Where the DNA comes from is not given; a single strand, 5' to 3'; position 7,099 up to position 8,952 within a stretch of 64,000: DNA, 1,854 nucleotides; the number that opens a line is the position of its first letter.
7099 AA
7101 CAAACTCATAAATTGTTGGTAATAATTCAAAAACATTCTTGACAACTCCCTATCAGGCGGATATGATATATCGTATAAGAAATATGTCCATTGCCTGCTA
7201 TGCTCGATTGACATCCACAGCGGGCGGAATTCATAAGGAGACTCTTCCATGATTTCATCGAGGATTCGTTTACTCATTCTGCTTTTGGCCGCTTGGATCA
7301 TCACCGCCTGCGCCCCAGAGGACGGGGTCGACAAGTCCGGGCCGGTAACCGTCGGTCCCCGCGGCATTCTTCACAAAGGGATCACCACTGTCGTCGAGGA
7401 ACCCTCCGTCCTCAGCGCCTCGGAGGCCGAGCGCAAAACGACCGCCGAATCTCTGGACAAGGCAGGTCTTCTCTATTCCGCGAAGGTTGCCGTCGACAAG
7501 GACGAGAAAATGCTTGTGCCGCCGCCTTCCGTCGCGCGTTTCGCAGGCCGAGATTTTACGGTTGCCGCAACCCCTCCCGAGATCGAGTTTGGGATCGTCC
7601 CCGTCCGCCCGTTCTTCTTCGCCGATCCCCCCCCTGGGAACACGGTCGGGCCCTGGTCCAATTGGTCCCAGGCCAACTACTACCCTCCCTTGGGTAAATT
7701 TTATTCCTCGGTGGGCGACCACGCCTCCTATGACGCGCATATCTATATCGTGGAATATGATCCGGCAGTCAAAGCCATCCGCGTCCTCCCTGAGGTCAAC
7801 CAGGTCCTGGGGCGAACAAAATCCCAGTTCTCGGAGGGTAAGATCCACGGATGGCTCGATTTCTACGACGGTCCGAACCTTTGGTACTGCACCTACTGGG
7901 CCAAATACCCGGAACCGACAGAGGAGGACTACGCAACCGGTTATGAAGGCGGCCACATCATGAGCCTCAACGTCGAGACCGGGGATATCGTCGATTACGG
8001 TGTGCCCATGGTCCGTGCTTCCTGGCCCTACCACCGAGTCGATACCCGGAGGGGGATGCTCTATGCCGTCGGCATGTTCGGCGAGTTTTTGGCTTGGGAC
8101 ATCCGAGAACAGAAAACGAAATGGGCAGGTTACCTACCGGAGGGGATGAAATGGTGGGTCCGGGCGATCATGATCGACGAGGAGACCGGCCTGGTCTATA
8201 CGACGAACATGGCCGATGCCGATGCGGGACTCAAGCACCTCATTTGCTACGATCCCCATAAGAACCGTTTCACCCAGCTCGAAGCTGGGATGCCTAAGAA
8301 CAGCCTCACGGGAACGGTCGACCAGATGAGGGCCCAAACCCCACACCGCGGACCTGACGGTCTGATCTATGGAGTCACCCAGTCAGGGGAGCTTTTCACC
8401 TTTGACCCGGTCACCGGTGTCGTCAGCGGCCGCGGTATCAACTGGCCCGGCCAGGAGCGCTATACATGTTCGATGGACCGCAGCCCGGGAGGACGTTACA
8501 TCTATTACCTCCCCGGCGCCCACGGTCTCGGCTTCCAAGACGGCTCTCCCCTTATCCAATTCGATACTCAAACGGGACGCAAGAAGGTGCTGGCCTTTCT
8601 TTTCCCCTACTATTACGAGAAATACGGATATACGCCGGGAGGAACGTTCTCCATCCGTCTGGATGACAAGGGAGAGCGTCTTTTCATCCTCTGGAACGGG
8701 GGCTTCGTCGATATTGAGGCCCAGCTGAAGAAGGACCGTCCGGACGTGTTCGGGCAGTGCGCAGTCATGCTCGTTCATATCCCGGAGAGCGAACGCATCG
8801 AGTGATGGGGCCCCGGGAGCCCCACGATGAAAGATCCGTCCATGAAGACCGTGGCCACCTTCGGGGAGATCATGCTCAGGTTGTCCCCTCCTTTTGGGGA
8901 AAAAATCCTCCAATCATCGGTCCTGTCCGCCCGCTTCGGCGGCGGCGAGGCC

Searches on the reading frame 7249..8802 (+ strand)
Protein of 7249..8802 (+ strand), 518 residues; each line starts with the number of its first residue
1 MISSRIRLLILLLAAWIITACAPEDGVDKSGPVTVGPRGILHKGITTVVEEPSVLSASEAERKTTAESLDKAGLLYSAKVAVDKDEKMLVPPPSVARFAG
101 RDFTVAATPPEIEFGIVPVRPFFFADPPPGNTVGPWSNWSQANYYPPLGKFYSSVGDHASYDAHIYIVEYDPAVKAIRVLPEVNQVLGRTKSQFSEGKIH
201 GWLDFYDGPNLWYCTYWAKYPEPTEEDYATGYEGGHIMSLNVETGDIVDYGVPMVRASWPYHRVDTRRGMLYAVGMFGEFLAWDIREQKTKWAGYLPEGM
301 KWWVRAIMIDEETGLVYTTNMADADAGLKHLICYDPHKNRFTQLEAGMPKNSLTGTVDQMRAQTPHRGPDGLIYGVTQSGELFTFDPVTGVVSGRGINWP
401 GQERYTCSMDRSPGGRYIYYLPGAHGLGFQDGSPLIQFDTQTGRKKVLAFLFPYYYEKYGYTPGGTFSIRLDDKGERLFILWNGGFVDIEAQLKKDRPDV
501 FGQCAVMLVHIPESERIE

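Call 5: search_protein_families(library=pfam, proteins=[window:7249-8802:+], max_evalue=1)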
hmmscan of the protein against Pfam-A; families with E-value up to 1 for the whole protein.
window:7249-8802:+ (518 aa): 0 families

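Call 6: search_protein_families(library=ncbifam, proteins=[window:7249-8802:+], max_evalue=1)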
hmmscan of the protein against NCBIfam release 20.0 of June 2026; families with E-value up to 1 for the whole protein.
window:7249-8802:+ (518 aa): 0 families

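Call 9: search_solved_structures(query=A1, max_evalue=10)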
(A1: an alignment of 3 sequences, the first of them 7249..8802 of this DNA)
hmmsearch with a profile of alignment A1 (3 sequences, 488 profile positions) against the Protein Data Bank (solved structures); distinct sequences matched with E-value up to 10: 16.
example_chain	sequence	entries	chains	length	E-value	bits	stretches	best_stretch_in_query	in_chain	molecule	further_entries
6tjh_A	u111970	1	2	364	1.3e-08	37.1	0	350-372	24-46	Cake9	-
6tji_A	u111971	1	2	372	1.4e-08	36.9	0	350-372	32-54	Cake10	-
6tjg_A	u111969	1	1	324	8.5e-08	34.4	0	350-372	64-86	Cake8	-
6tjf_A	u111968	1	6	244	7.6e-06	28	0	350-372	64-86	Cake6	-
6tje_A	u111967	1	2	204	9.4e-05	24.4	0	350-372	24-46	Cake5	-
6tjd_A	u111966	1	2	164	0.0015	20.4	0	350-372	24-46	Cake4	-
6tjc_A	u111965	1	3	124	0.031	16.1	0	350-372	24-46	Cake3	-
7pkt_z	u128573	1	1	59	0.16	13.7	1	286-330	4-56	Mitochondrial ribosomal protein L33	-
7a99_A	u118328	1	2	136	0.7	11.6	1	418-462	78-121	Amino acid ABC transporter, periplasmic amino acid-binding protein,Amino acid ABC transpor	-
6y16_A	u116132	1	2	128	0.77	11.5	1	417-461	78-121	Amino acid ABC transporter, periplasmic amino acid-binding protein,Amino acid ABC transpor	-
6gpc_A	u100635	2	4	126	0.79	11.4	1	417-461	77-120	Amino acid ABC transporter, periplasmic amino acid-binding protein,Amino acid ABC transpor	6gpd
6tjb_A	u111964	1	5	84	0.9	11.2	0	349-372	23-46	Cake2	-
6spb_3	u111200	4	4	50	1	11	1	129-162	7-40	50S ribosomal protein L33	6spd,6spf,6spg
4zi9_A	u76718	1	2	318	1.1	11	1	208-269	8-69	MCG133388, isoform CRA_t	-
7unr_5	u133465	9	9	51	1.1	11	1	129-162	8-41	50S ribosomal protein L33 | Large ribosomal subunit protein bL33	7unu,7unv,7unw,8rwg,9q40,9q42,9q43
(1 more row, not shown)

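Call 16: find_homologous_proteins(query=window:7249-8802:+)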
Query window:7249-8802:+ (518 aa): 270 proteins with E <= 0.001 among 8000 candidates; the best 120 are listed.
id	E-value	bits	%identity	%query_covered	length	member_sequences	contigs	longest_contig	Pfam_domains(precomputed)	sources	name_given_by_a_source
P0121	0.0e+0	1230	100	100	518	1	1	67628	-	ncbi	-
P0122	1.2e-286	970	77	99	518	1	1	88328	-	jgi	jgi:hypothetical protein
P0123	1.2e-263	894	73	97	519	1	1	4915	-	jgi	jgi:hypothetical protein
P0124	6.0e-261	885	71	100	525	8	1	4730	-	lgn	-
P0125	6.4e-245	832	67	98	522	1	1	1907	-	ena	-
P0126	3.2e-244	830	68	99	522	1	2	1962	-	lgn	-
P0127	1.8e-239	814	65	100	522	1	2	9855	-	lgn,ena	-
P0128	2.2e-238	811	67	94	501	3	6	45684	-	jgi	-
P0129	9.4e-237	806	67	97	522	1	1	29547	-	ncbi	-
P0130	4.7e-235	800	65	98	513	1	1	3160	-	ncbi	-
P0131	5.3e-235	800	65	99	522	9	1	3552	-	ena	-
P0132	1.1e-233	795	66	97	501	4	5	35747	-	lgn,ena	-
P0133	3.1e-233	794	64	100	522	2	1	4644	-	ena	-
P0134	9.2e-232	789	68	93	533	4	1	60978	-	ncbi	ncbi:MAG: hypothetical protein ACUVV5_03970 [Candidatus Aminicenantales bacterium]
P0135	3.1e-230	784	67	93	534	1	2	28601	-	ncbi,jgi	-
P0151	4.9e-221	754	61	99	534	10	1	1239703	-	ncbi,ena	-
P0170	9.4e-215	733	63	94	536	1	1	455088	-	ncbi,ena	-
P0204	9.4e-204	697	57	99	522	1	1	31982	-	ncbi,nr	ncbi:hypothetical protein JXJ21_05625 [candidate division KSB1 bacterium]|nr:hypothetical protein [c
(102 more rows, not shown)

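Call 22: find_encoding_contigs(protein=P0151, flank=8000, max_places=2)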
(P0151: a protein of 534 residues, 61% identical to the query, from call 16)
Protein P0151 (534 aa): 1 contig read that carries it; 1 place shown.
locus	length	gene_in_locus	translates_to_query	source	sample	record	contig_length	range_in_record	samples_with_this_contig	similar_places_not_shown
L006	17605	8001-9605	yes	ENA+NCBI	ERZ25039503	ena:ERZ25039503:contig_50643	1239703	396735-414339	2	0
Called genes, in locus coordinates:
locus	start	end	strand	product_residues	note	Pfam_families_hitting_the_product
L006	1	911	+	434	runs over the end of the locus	-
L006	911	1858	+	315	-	PF00696:AA_kinase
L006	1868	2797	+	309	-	PF02729:OTCace_N, PF00185:OTCace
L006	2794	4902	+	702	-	-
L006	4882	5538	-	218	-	PF00702:Hydrolase, PF12710:HAD, PF13419:HAD_2, PF13242:Hydrolase_like (weak)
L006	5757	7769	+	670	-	-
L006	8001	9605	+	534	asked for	-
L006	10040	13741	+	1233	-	PF13385:Laminin_G_3, PF07705:CARDB (weak)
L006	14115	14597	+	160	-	PF00111:Fer2, PF13085:Fer2_3 (weak), PF01799:Fer2_2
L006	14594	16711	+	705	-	PF20256:MoCoBD_2, PF02738:MoCoBD_1, PF20256:MoCoBD_2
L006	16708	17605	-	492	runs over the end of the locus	-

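Call 37: search_protein_representatives(alignment_id=A1)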
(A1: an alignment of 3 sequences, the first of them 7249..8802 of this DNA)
Query: 3 sequences, 488 profile positions. Proteins with E-value up to 0.001 (for the whole library): 1085; up to 1e-10: 556; up to 1e-30: 174. The best 150 are listed.
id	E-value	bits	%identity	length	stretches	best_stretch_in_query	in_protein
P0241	2.7e-183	626.4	-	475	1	38-487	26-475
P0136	1.5e-178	610.8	-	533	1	34-487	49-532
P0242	2.0e-137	475.1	-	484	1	40-486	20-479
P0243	1.4e-134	465.8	-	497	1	8-486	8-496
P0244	2.5e-131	455.1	-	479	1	37-486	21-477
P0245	3.9e-130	451.1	-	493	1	44-487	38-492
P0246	1.7e-124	432.5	-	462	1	72-488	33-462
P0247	5.9e-117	407.7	-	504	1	51-487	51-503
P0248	4.4e-113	394.9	-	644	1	41-486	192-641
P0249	1.7e-103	363.3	-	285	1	224-487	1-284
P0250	3.1e-103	362.4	-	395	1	115-486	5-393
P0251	6.1e-101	354.9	-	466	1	84-488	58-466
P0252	3.1e-99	349.2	-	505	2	261-485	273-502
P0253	6.4e-97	341.6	-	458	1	67-486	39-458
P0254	2.6e-96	339.6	-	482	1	41-488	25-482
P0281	7.2e-61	222.7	-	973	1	67-486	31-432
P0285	3.6e-59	217.1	-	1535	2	229-485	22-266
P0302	4.5e-52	193.7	-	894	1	99-480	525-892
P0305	1.1e-51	192.4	-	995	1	84-486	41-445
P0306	1.1e-51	192.4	-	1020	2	263-485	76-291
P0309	8.4e-51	189.5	-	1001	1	111-463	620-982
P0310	1.2e-50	189.0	-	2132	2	265-485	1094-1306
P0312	1.1e-49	185.8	-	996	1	115-486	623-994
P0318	1.9e-48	181.7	-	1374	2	230-485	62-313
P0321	5.4e-48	180.2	-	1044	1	112-483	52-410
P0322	2.0e-47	178.3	-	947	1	65-486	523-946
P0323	3.7e-47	177.5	-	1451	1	119-484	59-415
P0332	2.5e-45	171.4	-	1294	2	265-485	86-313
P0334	3.3e-45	171.0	-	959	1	95-486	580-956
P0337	5.8e-44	166.9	-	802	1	72-486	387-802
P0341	1.7e-43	165.4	-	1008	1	73-486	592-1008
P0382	1.3e-35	139.4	-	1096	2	339-486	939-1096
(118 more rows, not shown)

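Call 38: search_protein_families(library=pfam, proteins=[P0281, P0302, P0305, P0309, P0312, P0321, P0322, P0334, P0337, P0341], max_evalue=0.001)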
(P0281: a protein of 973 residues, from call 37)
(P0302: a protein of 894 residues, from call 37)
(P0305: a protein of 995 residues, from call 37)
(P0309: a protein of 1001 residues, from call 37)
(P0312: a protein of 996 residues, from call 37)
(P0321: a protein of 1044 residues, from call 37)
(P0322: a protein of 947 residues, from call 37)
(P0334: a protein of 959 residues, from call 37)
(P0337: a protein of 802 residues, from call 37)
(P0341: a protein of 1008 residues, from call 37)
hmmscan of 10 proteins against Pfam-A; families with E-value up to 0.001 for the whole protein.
P0281 (973 aa): 4 families
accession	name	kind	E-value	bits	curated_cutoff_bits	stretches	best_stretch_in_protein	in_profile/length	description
PF13517.12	FG-GAP_3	-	1.9e-45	153.7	26.9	4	542-609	1-61/61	FG-GAP-like repeat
PF01839.29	FG-GAP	-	4.3e-19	68.4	22.1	0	536-557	3-24/37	FG-GAP repeat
PF07593.17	UnbV_ASPIC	-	0.00026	21.3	23.4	1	915-968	14-67/68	ASPIC and UnbV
PF13360.13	PQQ_2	-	0.00083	19.5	27.6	0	248-309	32-92/233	Outer membrane protein assembly factor BamB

P0302 (894 aa): 4 families
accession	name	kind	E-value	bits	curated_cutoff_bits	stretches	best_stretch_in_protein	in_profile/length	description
PF13517.12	FG-GAP_3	-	5.5e-39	133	26.9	4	84-151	1-61/61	FG-GAP-like repeat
PF01839.29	FG-GAP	-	1e-15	57.6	22.1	0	306-320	7-21/37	FG-GAP repeat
PF07593.17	UnbV_ASPIC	-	2.1e-09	37.5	23.4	1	464-524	2-67/68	ASPIC and UnbV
PF16743.10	PliI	-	0.00016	21.8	27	0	305-324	63-82/123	Periplasmic lysozyme inhibitor of I-type lysozyme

P0305 (995 aa): 3 families
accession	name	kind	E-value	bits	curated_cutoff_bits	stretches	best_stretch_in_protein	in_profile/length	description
PF13517.12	FG-GAP_3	-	2.6e-40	137.3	26.9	3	491-554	1-60/61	FG-GAP-like repeat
PF01839.29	FG-GAP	-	2.1e-19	69.4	22.1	1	597-616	2-21/37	FG-GAP repeat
PF07593.17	UnbV_ASPIC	-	7.5e-07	29.4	23.4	1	917-976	1-54/68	ASPIC and UnbV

P0309 (1001 aa): 1 family
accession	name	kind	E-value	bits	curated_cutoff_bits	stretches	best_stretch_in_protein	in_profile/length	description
PF12708.12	Pect-lyase_RHGA_epim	-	3.1e-09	37.4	27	1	148-211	2-64/213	Rhamnogalacturonase A/epimerase, pectate lyase-like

P0312 (996 aa): 3 families
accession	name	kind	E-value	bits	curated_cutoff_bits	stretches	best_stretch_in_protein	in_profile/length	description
PF13517.12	FG-GAP_3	-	6e-40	136.1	26.9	3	238-306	1-61/61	FG-GAP-like repeat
PF01839.29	FG-GAP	-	1.1e-14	54.4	22.1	0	290-307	4-21/37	FG-GAP repeat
PF07593.17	UnbV_ASPIC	-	3.2e-09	37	23.4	1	485-558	1-67/68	ASPIC and UnbV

P0321 (1044 aa): 5 families
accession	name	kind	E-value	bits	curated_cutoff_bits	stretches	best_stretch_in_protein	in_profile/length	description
PF13517.12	FG-GAP_3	-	2.4e-39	134.2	26.9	5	613-689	1-61/61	FG-GAP-like repeat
PF01839.29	FG-GAP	-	1.7e-20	72.9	22.1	3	606-630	2-26/37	FG-GAP repeat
PF00041.27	fn3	-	2.8e-08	34.3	25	1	958-1039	2-82/84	Fibronectin type III domain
PF07593.17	UnbV_ASPIC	-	0.0001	22.6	23.4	1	873-946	1-67/68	ASPIC and UnbV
PF13964.12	Kelch_6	-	0.0002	21.7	25.3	0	69-110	6-47/50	Kelch motif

P0322 (947 aa): 1 family
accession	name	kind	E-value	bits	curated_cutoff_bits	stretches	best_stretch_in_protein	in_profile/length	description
PF13964.12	Kelch_6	-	0.00013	22.3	25.3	0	578-621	2-45/50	Kelch motif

P0334 (959 aa): 3 families
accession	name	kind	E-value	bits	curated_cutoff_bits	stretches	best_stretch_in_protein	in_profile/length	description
PF13517.12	FG-GAP_3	-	1.2e-32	112.7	26.9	5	56-130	1-61/61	FG-GAP-like repeat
PF01839.29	FG-GAP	-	4.9e-19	68.2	22.1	0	52-69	5-22/37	FG-GAP repeat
PF07593.17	UnbV_ASPIC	-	6.1e-07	29.7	23.4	1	455-523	1-64/68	ASPIC and UnbV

P0337 (802 aa): 2 families
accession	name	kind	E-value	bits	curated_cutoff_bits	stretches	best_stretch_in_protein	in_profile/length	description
PF11144.14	DUF2920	-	3e-16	60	24.7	1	211-312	253-354/400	Protein of unknown function (DUF2920)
PF00326.27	Peptidase_S9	-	6.9e-08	32.7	22.6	1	150-285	56-180/213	Prolyl oligopeptidase family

P0341 (1008 aa): 3 families
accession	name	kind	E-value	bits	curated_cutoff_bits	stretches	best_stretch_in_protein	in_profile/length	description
PF13517.12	FG-GAP_3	-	1.8e-38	131.3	26.9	3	232-298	1-60/61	FG-GAP-like repeat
PF01839.29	FG-GAP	-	1.1e-19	70.3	22.1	2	165-184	2-21/37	FG-GAP repeat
PF07593.17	UnbV_ASPIC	-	8.5e-09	35.6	23.4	1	483-556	1-67/68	ASPIC and UnbV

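Call 39: search_protein_families(library=pfam, proteins=[P0285, P0310, P0318, P0323, P0332, P0306, P0382], max_evalue=0.001)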
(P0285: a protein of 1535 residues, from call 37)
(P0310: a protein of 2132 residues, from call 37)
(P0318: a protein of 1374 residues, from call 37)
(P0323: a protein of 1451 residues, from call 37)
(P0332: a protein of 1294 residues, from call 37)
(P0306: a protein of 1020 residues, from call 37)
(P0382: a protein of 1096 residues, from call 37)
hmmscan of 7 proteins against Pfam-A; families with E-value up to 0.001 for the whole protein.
P0285 (1535 aa): 5 families
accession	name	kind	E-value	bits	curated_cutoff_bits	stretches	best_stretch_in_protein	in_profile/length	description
PF13517.12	FG-GAP_3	-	2.4e-39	134.2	26.9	5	484-554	1-61/61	FG-GAP-like repeat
PF17957.7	Big_7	-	2.2e-30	105.5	24.1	2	1300-1367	1-70/70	Bacterial Ig domain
PF01839.29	FG-GAP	-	1.7e-14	53.8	22.1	0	537-559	3-25/37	FG-GAP repeat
PF07593.17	UnbV_ASPIC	-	6e-08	32.9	23.4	1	711-784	1-67/68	ASPIC and UnbV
PF19077.6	Big_13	-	0.00015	22.6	27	0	1345-1387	60-102/102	Bacterial Ig-like domain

P0310 (2132 aa): 8 families
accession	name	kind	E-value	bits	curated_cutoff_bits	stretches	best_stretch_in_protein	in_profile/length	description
PF13517.12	FG-GAP_3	-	2.1e-23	83.1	26.9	4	1342-1406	1-60/61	FG-GAP-like repeat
PF18998.6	Flg_new_2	-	2.1e-17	63.3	23.6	3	904-965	7-72/73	Divergent InlB B-repeat domain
PF13415.12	Kelch_3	-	9.7e-15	54.7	22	1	205-240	4-32/48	Galactose oxidase, central domain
PF13964.12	Kelch_6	-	3.8e-13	49.4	25.3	0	343-376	10-41/50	Kelch motif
PF13418.12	Kelch_4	-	6.1e-10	39.3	21.6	0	334-375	2-41/49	Galactose oxidase, central domain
PF01839.29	FG-GAP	-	1.2e-09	38.2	22.1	0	1569-1600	2-32/37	FG-GAP repeat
PF07593.17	UnbV_ASPIC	-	3e-07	30.6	23.4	1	1750-1823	1-67/68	ASPIC and UnbV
PF24981.1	Beta-prop_ATRN-LZTR1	-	8.8e-06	25.6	50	1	47-113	33-100/289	Attractin/LZTR1 beta-propeller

P0318 (1374 aa): 3 families
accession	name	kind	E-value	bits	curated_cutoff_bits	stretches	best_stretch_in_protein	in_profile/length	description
PF13517.12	FG-GAP_3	-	5.1e-30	104.3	26.9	5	522-594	1-61/61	FG-GAP-like repeat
PF01839.29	FG-GAP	-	2.7e-15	56.3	22.1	0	582-600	8-26/37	FG-GAP repeat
PF07593.17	UnbV_ASPIC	-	9.2e-09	35.5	23.4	1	744-811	1-65/68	ASPIC and UnbV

P0323 (1451 aa): 8 families
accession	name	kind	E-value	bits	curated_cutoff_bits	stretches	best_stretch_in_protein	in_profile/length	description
PF13517.12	FG-GAP_3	-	1.7e-34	118.6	26.9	4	451-518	1-60/61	FG-GAP-like repeat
PF00754.31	F5_F8_type_C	-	1.5e-28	99.9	28.2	2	1086-1199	5-126/127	F5/8 type C domain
PF22633.2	F5_F8_type_C_2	-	6.1e-28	97.7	27.8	2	1096-1186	1-90/91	NedA-like, galactose-binding domain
PF01839.29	FG-GAP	-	1.2e-17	63.8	22.1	2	690-719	5-32/37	FG-GAP repeat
PF17957.7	Big_7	-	2.1e-10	41.6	24.1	1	975-1048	1-70/70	Bacterial Ig domain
PF07593.17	UnbV_ASPIC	-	2.6e-07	30.9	23.4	1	891-964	1-68/68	ASPIC and UnbV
PF25788.1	Ig_Rha78A_N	-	3.7e-05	24.3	27.4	1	1243-1315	29-101/105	Rha78A-like, N-terminal immunoglobulin domain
PF13964.12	Kelch_6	-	0.00028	21.2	25.3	0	323-352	11-39/50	Kelch motif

P0332 (1294 aa): 5 families
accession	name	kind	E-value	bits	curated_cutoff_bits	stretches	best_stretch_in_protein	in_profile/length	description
PF13517.12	FG-GAP_3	-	3.2e-38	130.6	26.9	5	546-616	1-61/61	FG-GAP-like repeat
PF01839.29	FG-GAP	-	3.1e-19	68.8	22.1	1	374-392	4-22/37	FG-GAP repeat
PF07593.17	UnbV_ASPIC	-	2.2e-10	40.7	23.4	1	776-845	1-67/68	ASPIC and UnbV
PF00404.24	Dockerin_1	-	2.5e-06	28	22.9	1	1235-1287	6-56/57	Dockerin type I domain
PF16819.11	DUF5074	-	0.00024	20.7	27.2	1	105-287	142-310/353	Domain of unknown function (DUF5074)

P0306 (1020 aa): 3 families
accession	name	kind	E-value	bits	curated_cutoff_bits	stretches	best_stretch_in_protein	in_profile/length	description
PF13517.12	FG-GAP_3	-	1.9e-30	105.7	26.9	4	441-507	1-61/61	FG-GAP-like repeat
PF01839.29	FG-GAP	-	2e-13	50.4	22.1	0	433-456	1-24/37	FG-GAP repeat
PF07593.17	UnbV_ASPIC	-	3.6e-07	30.4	23.4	1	734-786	1-46/68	ASPIC and UnbV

P0382 (1096 aa): 3 families
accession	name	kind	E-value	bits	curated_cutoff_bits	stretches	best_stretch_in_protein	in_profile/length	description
PF01841.26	Transglut_core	-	1.4e-08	35.4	23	1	343-437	6-107/108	Transglutaminase-like superfamily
PF13964.12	Kelch_6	-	6e-05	23.3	25.3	0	726-774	6-49/50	Kelch motif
PF08450.18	SGL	-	0.00059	20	26.3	0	805-851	187-231/246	SMP-30/Gluconolactonase/LRE-like region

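Call 44: find_encoding_contigs(protein=P0122, flank=10000, max_places=2)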
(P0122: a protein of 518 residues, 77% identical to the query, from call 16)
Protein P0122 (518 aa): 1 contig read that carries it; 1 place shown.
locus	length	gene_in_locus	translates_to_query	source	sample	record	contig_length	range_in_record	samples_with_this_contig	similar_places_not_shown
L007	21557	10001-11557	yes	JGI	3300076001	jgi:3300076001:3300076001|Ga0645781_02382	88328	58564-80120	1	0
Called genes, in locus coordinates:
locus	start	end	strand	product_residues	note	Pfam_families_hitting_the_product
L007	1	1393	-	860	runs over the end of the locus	-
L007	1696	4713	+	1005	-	PF13620:CarboxypepD_reg, PF13715:CarbopepD_reg_2, PF22904:NOMO1-like_2nd (faint), PF07715:Plug (weak), PF25183:OMP_b-brl_4 (weak)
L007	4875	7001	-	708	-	PF00884:Sulfatase, PF01663:Phosphodiest, PF00515:TPR_1 (faint), PF16347:SGSH_C, PF07719:TPR_2 (faint), PF13174:TPR_6 (faint), PF14559:TPR_19, PF13432:TPR_16 (weak), +9 more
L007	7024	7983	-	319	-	PF13620:CarboxypepD_reg, PF00515:TPR_1 (faint), PF13431:TPR_17 (faint), PF13424:TPR_12 (faint), PF07719:TPR_2 (faint), PF13432:TPR_16 (weak), PF14559:TPR_19 (weak), PF13371:TPR_9 (weak), +7 more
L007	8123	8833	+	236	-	PF00392:GntR, PF07729:FCD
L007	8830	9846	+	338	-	PF00389:2-Hacid_dh, PF02826:2-Hacid_dh_C, PF03446:NAD_binding_2 (weak)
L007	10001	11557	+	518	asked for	-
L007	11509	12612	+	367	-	PF00294:PfkB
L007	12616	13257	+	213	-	PF01081:Aldolase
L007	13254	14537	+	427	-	PF00202:Aminotran_3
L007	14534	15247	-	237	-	PF02585:PIG-L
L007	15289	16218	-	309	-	-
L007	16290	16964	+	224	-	PF16011:CBM9_2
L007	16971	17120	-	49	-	-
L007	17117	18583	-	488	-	PF00474:SSF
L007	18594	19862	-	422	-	PF01041:DegT_DnrJ_EryC1, PF00266:Aminotran_5 (weak)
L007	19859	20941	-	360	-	PF01408:GFO_IDH_MocA, PF02894:GFO_IDH_MocA_C, PF22725:GFO_IDH_MocA_C3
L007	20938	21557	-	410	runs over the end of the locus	PF00294:PfkB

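Call 60: find_encoding_contigs(protein=P0134, flank=8000, max_places=1)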
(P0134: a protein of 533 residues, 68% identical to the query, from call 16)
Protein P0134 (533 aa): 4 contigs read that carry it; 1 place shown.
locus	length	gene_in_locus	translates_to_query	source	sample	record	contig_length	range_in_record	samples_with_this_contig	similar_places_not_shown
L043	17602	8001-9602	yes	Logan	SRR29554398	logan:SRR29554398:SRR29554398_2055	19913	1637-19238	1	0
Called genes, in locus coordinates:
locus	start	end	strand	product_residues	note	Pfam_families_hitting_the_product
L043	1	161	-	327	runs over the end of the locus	PF00702:Hydrolase, PF12710:HAD (weak), PF13419:HAD_2, PF13242:Hydrolase_like (weak)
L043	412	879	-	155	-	PF04191:PEMT, PF04140:ICMT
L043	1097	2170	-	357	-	PF01641:SelR, PF01625:PMSR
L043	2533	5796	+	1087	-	PF02837:Glyco_hydro_2_N, PF22666:Glyco_hydro_2_N2 (faint), PF00703:Glyco_hydro_2, PF02836:Glyco_hydro_2_C, PF16353:LacZ_4, PF02929:Bgal_small_N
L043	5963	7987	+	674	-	-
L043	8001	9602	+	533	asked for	-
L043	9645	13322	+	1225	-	PF13385:Laminin_G_3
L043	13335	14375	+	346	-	PF01208:URO-D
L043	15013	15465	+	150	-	PF02082:Rrf2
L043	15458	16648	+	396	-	PF00753:Lactamase_B, PF19583:ODP, PF12706:Lactamase_B_2 (weak), PF00258:Flavodoxin_1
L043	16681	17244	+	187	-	PF01814:Hemerythrin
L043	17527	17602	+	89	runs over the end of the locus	PF06196:DUF997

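Call 61: find_encoding_contigs(protein=P0204, flank=8000, max_places=1)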
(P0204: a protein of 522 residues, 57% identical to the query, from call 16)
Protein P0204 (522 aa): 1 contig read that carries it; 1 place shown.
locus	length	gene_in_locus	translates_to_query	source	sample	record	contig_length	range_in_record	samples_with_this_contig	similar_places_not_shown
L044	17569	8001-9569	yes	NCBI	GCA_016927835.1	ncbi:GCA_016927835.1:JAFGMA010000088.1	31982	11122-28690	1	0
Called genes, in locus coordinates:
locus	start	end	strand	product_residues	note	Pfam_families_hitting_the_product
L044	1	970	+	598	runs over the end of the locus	PF13229:Beta_helix (faint), PF28492:Beta_helix_4 (weak)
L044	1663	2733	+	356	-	PF00483:NTP_transferase, PF12804:NTP_transf_3, PF22640:ManC_GMP_beta-helix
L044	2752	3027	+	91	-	PF24218:DUF7437 (faint)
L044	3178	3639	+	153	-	PF00359:PTS_EIIA_2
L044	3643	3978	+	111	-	PF02591:Zn_ribbon_9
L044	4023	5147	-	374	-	PF00583:Acetyltransf_1 (faint)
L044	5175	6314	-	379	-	PF00155:Aminotran_1_2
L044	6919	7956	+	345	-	PF01408:GFO_IDH_MocA, PF22725:GFO_IDH_MocA_C3, PF02894:GFO_IDH_MocA_C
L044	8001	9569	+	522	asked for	-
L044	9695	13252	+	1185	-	PF13385:Laminin_G_3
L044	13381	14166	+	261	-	-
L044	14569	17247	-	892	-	PF01734:Patatin, PF07244:POTRA (weak), PF01103:Omp85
